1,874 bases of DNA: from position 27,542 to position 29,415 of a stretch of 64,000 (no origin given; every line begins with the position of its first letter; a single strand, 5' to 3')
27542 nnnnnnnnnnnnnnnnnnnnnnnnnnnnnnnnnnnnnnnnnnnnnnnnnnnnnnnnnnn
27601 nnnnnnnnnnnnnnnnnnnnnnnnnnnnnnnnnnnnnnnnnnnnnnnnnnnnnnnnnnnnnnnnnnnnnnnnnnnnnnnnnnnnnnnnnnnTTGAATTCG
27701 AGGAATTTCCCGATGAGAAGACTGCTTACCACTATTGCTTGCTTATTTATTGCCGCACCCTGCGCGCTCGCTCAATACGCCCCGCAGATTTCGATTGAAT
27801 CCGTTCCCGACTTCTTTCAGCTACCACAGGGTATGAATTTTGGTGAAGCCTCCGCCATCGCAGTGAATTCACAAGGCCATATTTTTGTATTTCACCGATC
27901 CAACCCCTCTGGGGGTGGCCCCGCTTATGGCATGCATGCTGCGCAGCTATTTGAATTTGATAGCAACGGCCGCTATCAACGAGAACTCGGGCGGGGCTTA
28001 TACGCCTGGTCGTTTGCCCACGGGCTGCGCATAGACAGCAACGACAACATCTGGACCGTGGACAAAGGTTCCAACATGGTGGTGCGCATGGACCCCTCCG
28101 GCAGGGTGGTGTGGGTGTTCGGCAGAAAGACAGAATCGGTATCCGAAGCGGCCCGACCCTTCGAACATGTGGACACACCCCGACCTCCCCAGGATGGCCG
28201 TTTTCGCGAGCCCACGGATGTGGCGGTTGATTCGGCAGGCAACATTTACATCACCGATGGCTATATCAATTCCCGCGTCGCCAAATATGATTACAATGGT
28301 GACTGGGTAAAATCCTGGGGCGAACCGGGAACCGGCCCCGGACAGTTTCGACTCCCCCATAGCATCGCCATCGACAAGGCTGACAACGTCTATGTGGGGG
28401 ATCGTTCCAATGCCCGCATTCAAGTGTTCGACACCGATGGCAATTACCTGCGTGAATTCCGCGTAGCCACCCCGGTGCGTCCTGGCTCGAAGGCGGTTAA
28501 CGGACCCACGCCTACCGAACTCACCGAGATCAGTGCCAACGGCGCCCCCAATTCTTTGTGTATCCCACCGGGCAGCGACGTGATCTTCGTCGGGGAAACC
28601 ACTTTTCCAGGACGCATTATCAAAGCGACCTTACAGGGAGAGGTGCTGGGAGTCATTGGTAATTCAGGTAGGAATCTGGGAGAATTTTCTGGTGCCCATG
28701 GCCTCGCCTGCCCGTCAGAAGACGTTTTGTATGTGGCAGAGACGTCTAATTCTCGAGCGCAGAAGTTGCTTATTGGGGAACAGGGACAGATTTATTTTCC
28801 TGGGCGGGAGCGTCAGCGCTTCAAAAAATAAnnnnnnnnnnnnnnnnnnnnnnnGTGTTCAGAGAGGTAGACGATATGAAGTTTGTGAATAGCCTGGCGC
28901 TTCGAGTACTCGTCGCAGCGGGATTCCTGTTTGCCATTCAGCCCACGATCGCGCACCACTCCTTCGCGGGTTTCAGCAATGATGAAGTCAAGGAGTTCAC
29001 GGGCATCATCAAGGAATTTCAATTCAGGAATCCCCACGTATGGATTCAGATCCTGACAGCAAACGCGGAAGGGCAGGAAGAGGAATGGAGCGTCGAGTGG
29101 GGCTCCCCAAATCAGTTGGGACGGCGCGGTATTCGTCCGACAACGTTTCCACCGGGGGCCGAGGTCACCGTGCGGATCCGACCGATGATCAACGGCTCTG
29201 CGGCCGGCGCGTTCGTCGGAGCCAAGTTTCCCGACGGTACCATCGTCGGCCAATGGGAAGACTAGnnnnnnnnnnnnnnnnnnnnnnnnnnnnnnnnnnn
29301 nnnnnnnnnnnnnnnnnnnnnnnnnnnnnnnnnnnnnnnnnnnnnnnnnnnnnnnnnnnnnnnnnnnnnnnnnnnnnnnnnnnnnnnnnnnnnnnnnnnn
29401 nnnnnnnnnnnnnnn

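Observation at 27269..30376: Two non-contiguous, oppositely oriented fragments of a REP-associated Y1 transposase, each next to the same 24-nt R3 variant, bracket a 3-kb gene module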

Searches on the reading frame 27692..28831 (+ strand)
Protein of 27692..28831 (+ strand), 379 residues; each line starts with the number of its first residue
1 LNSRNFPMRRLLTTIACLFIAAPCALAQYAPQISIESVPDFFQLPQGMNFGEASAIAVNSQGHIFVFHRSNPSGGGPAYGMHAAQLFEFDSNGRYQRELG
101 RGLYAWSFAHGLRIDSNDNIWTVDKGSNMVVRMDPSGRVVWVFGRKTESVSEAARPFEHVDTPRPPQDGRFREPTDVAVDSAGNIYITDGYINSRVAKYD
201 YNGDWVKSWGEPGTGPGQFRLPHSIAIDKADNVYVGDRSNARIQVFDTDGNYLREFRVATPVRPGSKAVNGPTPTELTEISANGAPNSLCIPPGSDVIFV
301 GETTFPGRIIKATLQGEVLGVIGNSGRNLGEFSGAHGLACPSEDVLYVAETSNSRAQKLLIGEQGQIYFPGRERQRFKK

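Call 8: search_protein_families(library=pfam, proteins=[window:27692-28831:+], max_evalue=0.01)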
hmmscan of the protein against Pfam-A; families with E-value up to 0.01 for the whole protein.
window:27692-28831:+ (379 aa): 7 families
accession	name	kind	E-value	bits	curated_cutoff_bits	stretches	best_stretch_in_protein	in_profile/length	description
PF01436.27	NHL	-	1.8e-24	84.9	20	2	219-246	1-28/28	NHL repeat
PF17170.10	DUF5128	-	2.8e-08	33.8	22.9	1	182-259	53-131/321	6-bladed beta-propeller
PF06739.17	SBBP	-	7.7e-08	32.6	20.5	0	174-188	15-29/38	Beta-propeller repeat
PF08450.18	SGL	-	3e-07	30.7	26.3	0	221-276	185-239/246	SMP-30/Gluconolactonase/LRE-like region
PF13449.12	Phytase-like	-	3.4e-05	24.3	27.6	0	224-299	72-139/284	Esterase-like activity of phytase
PF22701.2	Mala_s_1-like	-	0.0052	17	27.5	0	111-237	44-149/195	Mal s 1 allergenic protein-like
PF25021.1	TEN_NHL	-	0.0081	15.6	27.1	0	169-192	139-162/357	Teneurin NHL domain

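Call 11: find_encoding_contigs(protein=window:27713-28831:+, flank=10000, max_places=10)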
Protein window:27713-28831:+ (372 aa): 23 contigs read that carry it; 10 places shown.
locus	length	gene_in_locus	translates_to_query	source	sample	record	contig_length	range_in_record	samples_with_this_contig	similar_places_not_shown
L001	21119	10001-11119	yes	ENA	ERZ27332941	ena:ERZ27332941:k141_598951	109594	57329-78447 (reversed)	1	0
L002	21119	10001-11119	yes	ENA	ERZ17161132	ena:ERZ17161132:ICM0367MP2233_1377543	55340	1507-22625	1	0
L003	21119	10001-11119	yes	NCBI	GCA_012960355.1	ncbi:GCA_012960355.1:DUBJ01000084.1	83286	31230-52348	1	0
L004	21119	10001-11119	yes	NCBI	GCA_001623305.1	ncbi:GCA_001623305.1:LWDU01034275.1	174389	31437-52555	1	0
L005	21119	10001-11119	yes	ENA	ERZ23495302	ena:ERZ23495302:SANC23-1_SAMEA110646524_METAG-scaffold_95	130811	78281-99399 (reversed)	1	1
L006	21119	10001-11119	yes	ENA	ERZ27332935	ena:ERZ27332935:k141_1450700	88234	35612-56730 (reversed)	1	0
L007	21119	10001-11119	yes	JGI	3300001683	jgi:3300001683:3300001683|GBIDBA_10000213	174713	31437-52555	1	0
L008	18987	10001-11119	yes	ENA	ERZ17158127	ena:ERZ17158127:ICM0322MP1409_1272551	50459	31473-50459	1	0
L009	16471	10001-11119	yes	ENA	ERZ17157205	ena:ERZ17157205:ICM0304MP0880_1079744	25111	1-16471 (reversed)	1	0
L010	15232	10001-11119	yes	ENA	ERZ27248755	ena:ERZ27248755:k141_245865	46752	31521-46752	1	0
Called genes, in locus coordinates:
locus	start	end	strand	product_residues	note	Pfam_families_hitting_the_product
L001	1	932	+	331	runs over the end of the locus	-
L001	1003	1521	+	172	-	-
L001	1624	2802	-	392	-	PF07995:GSDH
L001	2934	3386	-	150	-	PF19315:MC_hydratase (weak), PF01575:MaoC_dehydratas, PF13452:FAS1_DH_region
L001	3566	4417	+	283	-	PF00561:Abhydrolase_1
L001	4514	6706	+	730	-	PF13620:CarboxypepD_reg (weak)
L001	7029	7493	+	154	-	-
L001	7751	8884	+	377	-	PF08240:ADH_N (faint), PF00107:ADH_zinc_N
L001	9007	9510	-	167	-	-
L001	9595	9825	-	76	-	-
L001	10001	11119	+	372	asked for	PF06739:SBBP (faint), PF08450:SGL (faint), PF17170:DUF5128 (weak), PF01436:NHL (weak)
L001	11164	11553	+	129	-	PF19649:DUF6152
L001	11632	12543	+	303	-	-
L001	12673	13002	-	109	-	PF01527:HTH_Tnp_1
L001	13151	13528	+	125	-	PF19649:DUF6152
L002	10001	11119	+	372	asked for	PF06739:SBBP (faint), PF08450:SGL (faint), PF17170:DUF5128 (weak), PF01436:NHL (weak)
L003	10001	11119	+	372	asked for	PF06739:SBBP (faint), PF08450:SGL (faint), PF17170:DUF5128 (weak), PF01436:NHL (weak)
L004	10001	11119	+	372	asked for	PF06739:SBBP (faint), PF08450:SGL (faint), PF17170:DUF5128 (weak), PF01436:NHL (weak)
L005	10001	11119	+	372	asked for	PF06739:SBBP (faint), PF08450:SGL (faint), PF17170:DUF5128 (weak), PF01436:NHL (weak)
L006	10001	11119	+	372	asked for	PF06739:SBBP (faint), PF08450:SGL (faint), PF17170:DUF5128 (weak), PF01436:NHL (weak)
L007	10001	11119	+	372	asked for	PF06739:SBBP (faint), PF08450:SGL (faint), PF17170:DUF5128 (weak), PF01436:NHL (weak)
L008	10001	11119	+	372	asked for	PF06739:SBBP (faint), PF08450:SGL (faint), PF17170:DUF5128 (weak), PF01436:NHL (weak)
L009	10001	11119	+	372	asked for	PF06739:SBBP (faint), PF08450:SGL (faint), PF17170:DUF5128 (weak), PF01436:NHL (weak)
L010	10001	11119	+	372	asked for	PF06739:SBBP (faint), PF08450:SGL (faint), PF17170:DUF5128 (weak), PF01436:NHL (weak)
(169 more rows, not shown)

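Call 27: find_homologous_proteins(query=window:27713-28831:+, max_evalue=1e-30)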
Query window:27713-28831:+ (372 aa): 7744 proteins with E <= 1e-30 among 8000 candidates; the best 120 are listed.
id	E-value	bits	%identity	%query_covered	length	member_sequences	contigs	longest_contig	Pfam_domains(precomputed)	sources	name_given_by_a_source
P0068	1.7e-253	858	99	100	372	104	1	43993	PF17170.11,PF01436.28,PF06739.18,PF08450.19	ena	-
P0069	1.1e-225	767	92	95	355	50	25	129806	PF17170.11,PF13449.13,PF01436.28,PF06739.18,PF08450.19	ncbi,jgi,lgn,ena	jgi:hypothetical protein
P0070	7.9e-210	715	85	96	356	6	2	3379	PF17170.11,PF01436.28,PF06739.18,PF08450.19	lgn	-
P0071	1.2e-208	711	86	96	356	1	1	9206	PF17170.11,PF01436.28,PF06739.18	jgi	jgi:DNA-binding beta-propeller fold protein YncE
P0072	8.7e-205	698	86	91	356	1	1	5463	PF17170.11,PF01436.28,PF06739.18,PF08450.19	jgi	-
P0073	5.1e-198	676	81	96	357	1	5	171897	PF13449.13,PF01436.28,PF06739.18,PF08450.19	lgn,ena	-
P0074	4.4e-192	656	78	95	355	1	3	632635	PF17170.11,PF13449.13,PF01436.28,PF06739.18,PF08450.19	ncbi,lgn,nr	ncbi:MAG: peptidyl-alpha-hydroxyglycine alpha-amidating lyase family protein [Gammaproteobacteria ba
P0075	5.3e-192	656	80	96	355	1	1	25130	PF17170.11,PF13449.13,PF01436.28,PF06739.18,PF08450.19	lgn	-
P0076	1.9e-191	654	79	95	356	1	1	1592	PF17170.11,PF13449.13,PF01436.28,PF08450.19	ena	-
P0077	6.0e-190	649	80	95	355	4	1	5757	PF17170.11,PF13449.13,PF01436.28,PF06739.18,PF08450.19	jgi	-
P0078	5.4e-189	646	78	95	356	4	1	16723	PF17170.11,PF01436.28,PF06739.18,PF08450.19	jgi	-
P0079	9.3e-189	645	79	94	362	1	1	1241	PF17170.11,PF13449.13,PF01436.28,PF06739.18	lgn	-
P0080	9.6e-189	645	78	95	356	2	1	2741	PF17170.11,PF13449.13,PF01436.28,PF06739.18,PF08450.19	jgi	-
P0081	1.9e-188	644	77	96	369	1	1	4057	PF17170.11,PF01436.28,PF06739.18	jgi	jgi:DNA-binding beta-propeller fold protein YncE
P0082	2.2e-188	644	79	95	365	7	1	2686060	PF01436.28,PF06739.18,PF08450.19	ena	-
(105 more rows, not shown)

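Call 28: find_encoding_contigs(protein=P0069, flank=8000, max_places=4)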
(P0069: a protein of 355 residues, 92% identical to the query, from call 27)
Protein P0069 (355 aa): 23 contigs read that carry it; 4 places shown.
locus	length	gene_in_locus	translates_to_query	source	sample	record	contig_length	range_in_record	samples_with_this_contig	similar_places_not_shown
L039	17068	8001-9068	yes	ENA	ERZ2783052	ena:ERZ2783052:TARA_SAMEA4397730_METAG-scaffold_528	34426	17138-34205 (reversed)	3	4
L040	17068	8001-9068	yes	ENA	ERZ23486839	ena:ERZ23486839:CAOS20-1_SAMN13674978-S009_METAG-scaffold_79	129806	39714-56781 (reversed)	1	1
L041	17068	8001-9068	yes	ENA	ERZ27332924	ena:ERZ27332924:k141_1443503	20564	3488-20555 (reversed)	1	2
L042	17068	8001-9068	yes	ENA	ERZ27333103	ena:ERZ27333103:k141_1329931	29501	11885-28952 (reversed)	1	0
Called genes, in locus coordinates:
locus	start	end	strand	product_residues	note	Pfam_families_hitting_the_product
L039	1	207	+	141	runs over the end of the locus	?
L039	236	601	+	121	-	PF12893:Lumazine_bd_2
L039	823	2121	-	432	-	PF00144:Beta-lactamase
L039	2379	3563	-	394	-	PF02515:CoA_transf_3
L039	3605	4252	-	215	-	PF02798:GST_N, PF13409:GST_N_2 (weak), PF13417:GST_N_3, PF00043:GST_C (weak), PF13410:GST_C_2 (weak)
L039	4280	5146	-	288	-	PF00106:adh_short, PF08659:KR, PF13561:adh_short_C2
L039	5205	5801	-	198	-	PF02627:CMD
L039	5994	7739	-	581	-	PF01011:PQQ, PF13570:Beta-prop_ACSF4 (weak), PF13360:PQQ_2, PF07774:EMC1_C (faint), PF01011:PQQ, PF13360:PQQ_2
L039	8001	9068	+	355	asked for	PF13449:Phytase-like (faint), PF06739:SBBP (faint), PF08450:SGL (faint), PF17170:DUF5128 (weak), PF01436:NHL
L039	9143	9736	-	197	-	-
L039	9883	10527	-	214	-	-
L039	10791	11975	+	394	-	PF02113:Peptidase_S13, PF13354:Beta-lactamase2 (faint), PF02113:Peptidase_S13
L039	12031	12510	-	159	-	PF03928:HbpS-like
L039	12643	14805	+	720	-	PF01011:PQQ, PF13360:PQQ_2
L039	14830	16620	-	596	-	PF01019:G_glu_transpept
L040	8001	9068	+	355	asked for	PF13449:Phytase-like (faint), PF06739:SBBP (faint), PF08450:SGL (faint), PF17170:DUF5128 (weak), PF01436:NHL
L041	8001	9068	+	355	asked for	PF13449:Phytase-like (faint), PF06739:SBBP (faint), PF08450:SGL (faint), PF17170:DUF5128 (weak), PF01436:NHL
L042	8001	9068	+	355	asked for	PF13449:Phytase-like (faint), PF06739:SBBP (faint), PF08450:SGL (faint), PF17170:DUF5128 (weak), PF01436:NHL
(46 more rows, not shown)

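Call 29: find_encoding_contigs(protein=P0073, flank=8000, max_places=2)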
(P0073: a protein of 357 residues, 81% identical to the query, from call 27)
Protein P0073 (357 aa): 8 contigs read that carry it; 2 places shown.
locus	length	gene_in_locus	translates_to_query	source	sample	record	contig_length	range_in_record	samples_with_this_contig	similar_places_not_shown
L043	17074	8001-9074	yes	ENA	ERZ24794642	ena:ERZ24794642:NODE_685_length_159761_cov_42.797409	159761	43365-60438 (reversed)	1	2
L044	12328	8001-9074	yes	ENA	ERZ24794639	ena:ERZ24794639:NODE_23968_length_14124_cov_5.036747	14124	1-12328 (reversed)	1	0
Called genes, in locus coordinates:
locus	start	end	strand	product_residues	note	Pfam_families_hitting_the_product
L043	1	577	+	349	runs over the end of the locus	PF03328:HpcH_HpaI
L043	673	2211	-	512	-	PF01425:Amidase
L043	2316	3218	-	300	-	PF00753:Lactamase_B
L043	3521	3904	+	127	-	PF03965:Penicillinase_R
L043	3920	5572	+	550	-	PF05569:Peptidase_M56, PF03544:TonB_C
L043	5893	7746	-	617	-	-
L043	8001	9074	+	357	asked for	PF13449:Phytase-like (faint), PF08450:SGL (faint), PF06739:SBBP (faint), PF01436:NHL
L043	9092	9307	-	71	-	-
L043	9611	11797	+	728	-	PF01011:PQQ, PF13360:PQQ_2 (weak)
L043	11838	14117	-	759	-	PF06452:CBM9_1 (weak), PF19313:DUF5916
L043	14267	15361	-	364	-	PF00211:Guanylate_cyc, PF07238:PilZ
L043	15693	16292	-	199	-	PF02775:TPP_enzyme_C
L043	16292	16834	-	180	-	PF02776:TPP_enzyme_N (faint)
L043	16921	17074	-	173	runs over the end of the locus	-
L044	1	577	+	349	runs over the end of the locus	PF03328:HpcH_HpaI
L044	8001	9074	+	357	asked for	PF13449:Phytase-like (faint), PF08450:SGL (faint), PF06739:SBBP (faint), PF01436:NHL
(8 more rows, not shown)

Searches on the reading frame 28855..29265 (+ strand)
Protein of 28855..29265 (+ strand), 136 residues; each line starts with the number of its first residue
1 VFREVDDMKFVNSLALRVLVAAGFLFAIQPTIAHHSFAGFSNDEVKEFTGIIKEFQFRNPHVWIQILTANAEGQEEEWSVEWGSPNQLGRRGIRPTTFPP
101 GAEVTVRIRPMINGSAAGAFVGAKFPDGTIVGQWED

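Call 8: search_protein_families(library=pfam, proteins=[window:28855-29265:+], max_evalue=0.01)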
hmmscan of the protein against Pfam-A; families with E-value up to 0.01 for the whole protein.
window:28855-29265:+ (136 aa): 1 family
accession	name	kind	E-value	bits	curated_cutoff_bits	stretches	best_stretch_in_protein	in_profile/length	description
PF19649.4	DUF6152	-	3.8e-25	88.3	27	1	29-118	7-96/98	Family of unknown function (DUF6152)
